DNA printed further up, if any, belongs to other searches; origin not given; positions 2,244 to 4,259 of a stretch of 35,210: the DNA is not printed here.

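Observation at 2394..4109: TIR / alpha-beta module / TPR single-chain protein at the end of a protease-propeller gene string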

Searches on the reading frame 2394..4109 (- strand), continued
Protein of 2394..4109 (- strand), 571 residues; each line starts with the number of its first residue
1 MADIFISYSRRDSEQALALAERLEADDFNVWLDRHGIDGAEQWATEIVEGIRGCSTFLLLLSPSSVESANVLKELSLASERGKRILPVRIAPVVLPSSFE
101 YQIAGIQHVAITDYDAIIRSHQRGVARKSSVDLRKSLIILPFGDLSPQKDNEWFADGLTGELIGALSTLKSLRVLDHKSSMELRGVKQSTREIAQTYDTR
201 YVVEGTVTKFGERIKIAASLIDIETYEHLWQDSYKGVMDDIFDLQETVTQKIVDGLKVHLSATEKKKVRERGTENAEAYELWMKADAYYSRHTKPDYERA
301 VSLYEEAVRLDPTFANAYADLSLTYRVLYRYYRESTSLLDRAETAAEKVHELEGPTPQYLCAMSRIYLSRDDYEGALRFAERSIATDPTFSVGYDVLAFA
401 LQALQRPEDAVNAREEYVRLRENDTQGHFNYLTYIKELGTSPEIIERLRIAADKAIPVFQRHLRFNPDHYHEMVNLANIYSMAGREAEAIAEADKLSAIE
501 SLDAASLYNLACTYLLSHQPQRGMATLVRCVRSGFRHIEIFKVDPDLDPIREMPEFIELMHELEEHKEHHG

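Call 52: search_protein_families(library=pfam, alignment_id=A3, max_evalue=0.00001)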
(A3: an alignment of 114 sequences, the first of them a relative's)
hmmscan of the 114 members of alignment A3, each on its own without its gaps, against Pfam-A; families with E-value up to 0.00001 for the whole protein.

A. member 1, L003:6789-7958:+ (389 aa): 6 families
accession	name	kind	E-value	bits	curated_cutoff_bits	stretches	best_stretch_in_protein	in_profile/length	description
PF02222.28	ATP-grasp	-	4.8e-60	202.7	27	1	111-292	2-179/179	ATP-grasp domain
PF21244.3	PurT_C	-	2.1e-19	69.2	26.7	1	313-385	1-68/68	PurT, C-terminal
PF07478.18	Dala_Dala_lig_C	-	3e-12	46.9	24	1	127-282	24-180/204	D-ala D-ala ligase C-terminus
PF22660.2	RS_preATP-grasp-like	-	2.6e-10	41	27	1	4-97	3-93/98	Ribonucleotide synthetase preATP-grasp domain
PF02786.22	CPSase_L_D2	-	3.4e-07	30.4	19.8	1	111-274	8-179/211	Carbamoyl-phosphate synthase L chain, ATP binding domain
PF02655.19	ATP-grasp_3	-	4e-06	27.5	23.2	1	135-276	27-158/160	ATP-grasp domain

B. families by the number of members that match (of 114 scanned): 150 families (the first 25 are shown)
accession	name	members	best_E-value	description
PF18962.6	Por_Secre_tail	12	1.9e-14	Secretion system C-terminal sorting domain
PF22645.1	GKRP_SIS_N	7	2e-21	Glucokinase regulatory protein N-terminal SIS domain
PF22198.1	GKRP_SIS_2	7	1.5e-08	Glucokinase regulatory protein, second SIS domain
PF20741.3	GKRP-like_C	6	1e-06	C-terminal lid domain of glucokinase regulatory protein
PF15902.12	Sortilin-Vps10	5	3.8e-22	Sortilin, neurotensin receptor 3,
PF01041.23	DegT_DnrJ_EryC1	4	1.9e-112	DegT/DnrJ/EryC1/StrS aminotransferase family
PF00717.28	Peptidase_S24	4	4.7e-33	Peptidase S24-like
PF01726.22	LexA_DNA_bind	4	2.2e-17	LexA DNA binding domain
PF02012.26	BNR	4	4.4e-08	BNR/Asp-box repeat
PF01053.26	Cys_Met_Meta_PP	4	9.7e-07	Cys/Met metabolism PLP-dependent enzyme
PF01212.27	Beta_elim_lyase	3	1.8e-09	Beta-eliminating lyase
PF03739.19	LptF_LptG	2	1.7e-86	Lipopolysaccharide export system permease LptF/LptG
PF01344.31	Kelch_1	2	4.1e-65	Kelch motif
PF02222.28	ATP-grasp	2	4.8e-60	ATP-grasp domain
PF24681.1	Kelch_KLHDC2_KLHL20_DRC7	2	7.1e-59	KLHDC2/KLHL20/DRC7 Kelch-repeats domain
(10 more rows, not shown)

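Call 60: find_encoding_contigs(protein=window:2394-4109:-, flank=1000, max_places=2)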
Protein window:2394-4109:- (571 aa): no gene with exactly this product is on record in the collection.

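Call 61: find_related_loci(query=A1, collection=viral_contigs, flank=5000)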
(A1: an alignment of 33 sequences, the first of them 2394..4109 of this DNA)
Query A1 (571 aa) in viral_contigs; peptide patterns used: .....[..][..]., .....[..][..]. (x = any residue, [..] = any of these).
83 stretches matched a pattern; 7 encode a relative of the query (tblastn E <= 1e-3); 7 distinct loci.
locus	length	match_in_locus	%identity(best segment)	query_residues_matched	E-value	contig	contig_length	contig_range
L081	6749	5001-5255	40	4-88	1e-11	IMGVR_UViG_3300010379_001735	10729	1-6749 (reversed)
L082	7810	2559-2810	36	5-88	1e-11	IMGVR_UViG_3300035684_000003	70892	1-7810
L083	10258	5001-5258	35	3-88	3e-11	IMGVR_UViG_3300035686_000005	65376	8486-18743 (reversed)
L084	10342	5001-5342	32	4-110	2e-8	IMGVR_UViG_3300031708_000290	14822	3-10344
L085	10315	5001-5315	29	1-102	5e-7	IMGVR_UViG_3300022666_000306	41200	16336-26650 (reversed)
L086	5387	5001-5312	33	4-102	1e-6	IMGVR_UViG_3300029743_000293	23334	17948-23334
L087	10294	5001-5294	26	4-96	1e-5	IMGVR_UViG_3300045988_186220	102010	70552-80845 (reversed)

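Call 66: find_homologous_proteins(query=L065:4584-6005:+, max_evalue=0.00001)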
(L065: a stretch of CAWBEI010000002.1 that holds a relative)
Query L065:4584-6005:+ (473 aa): 2081 proteins with E <= 0.00001 among 8000 candidates; the best 120 are listed.
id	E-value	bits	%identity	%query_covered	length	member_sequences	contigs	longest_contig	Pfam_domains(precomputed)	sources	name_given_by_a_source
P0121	1.2e-224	764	72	100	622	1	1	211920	PF14559.13,PF01582.26,PF13432.13,PF13428.13,PF13676.12,PF07719.24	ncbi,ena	-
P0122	2.5e-211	720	99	69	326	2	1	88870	PF14559.13,PF13432.13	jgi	jgi:tetratricopeptide (TPR) repeat protein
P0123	5.9e-210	716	68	100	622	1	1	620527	PF14559.13,PF01582.26,PF13432.13,PF13428.13,PF13676.12,PF07719.24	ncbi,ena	-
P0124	1.9e-143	497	53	97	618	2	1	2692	PF01582.26,PF13432.13,PF13676.12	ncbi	-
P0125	5.9e-134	465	49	100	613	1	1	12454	PF01582.26,PF13676.12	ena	-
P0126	2.7e-133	463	49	99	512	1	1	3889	PF13432.13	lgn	-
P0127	2.0e-131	457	48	97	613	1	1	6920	PF01582.26,PF13432.13,PF13676.12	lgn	-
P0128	5.7e-130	452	51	95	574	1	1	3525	PF13432.13,PF13676.12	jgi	jgi:TolB-like protein/uncharacterized protein YlzI (FlbEa/FlbD family)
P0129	2.5e-129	450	47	100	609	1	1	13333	PF01582.26,PF13432.13,PF13676.12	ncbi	-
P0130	5.8e-129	449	47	100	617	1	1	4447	PF01582.26,PF13676.12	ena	-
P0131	1.6e-119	418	46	100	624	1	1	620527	PF17680.7,PF01582.26,PF13432.13,PF13676.12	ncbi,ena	-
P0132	3.1e-114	400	44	100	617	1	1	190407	PF01582.26,PF13432.13,PF13676.12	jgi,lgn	jgi:TolB-like protein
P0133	2.9e-113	397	44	100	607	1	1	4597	PF01582.26,PF13676.12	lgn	-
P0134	2.6e-112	394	44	100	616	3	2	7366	PF01582.26,PF13432.13,PF13676.12,PF13181.13,PF07719.24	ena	-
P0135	3.0e-112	394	43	100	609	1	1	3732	PF01582.26,PF13676.12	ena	-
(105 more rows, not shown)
